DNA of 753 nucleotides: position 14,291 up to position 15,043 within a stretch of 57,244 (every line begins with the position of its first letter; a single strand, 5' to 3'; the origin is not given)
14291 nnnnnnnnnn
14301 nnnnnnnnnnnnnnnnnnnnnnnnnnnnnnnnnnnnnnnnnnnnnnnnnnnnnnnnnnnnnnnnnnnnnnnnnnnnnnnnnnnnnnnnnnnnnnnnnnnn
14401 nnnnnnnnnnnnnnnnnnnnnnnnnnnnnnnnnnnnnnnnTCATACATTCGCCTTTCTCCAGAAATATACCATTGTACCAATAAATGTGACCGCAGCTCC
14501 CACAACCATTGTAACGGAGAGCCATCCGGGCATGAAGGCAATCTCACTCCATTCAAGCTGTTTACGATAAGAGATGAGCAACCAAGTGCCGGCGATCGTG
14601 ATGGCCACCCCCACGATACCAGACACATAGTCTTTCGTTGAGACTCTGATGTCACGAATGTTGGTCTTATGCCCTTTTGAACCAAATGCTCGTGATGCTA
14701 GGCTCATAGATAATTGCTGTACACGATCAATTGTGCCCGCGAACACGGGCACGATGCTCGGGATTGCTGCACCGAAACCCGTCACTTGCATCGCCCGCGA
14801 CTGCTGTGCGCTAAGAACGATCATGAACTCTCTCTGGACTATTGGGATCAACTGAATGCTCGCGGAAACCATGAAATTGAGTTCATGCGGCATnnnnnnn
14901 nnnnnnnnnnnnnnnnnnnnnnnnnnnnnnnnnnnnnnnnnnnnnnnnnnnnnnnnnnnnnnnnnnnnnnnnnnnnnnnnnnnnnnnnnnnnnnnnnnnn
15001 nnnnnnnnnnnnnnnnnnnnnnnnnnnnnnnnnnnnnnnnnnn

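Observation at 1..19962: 20-kb island saturated with nucleoside and nucleobase enzymes plus four transport systems, with no regulator or mobility gene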

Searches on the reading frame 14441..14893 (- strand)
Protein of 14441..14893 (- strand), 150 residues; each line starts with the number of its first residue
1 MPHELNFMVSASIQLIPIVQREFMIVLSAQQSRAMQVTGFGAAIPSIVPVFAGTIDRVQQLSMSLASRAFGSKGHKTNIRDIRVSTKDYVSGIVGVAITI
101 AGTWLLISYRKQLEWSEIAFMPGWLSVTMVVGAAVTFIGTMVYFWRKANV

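Call 5: search_protein_families(library=pfam, proteins=[window:14441-14893:-], max_evalue=0.01)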
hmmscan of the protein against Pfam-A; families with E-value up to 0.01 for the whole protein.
window:14441-14893:- (150 aa): 2 families
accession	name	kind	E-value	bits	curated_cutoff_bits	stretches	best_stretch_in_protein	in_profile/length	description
PF02361.21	CbiQ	-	0.0014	18.7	25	1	1-72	134-210/216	Cobalt transport protein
PF13858.11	DUF4199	-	0.0048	17.8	32.3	1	89-144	28-89/165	Protein of unknown function (DUF4199)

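Call 7: search_protein_families(library=ncbifam, proteins=[window:14441-14893:-], max_evalue=0.001)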
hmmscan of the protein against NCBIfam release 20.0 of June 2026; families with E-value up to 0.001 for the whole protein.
window:14441-14893:- (150 aa): 0 families
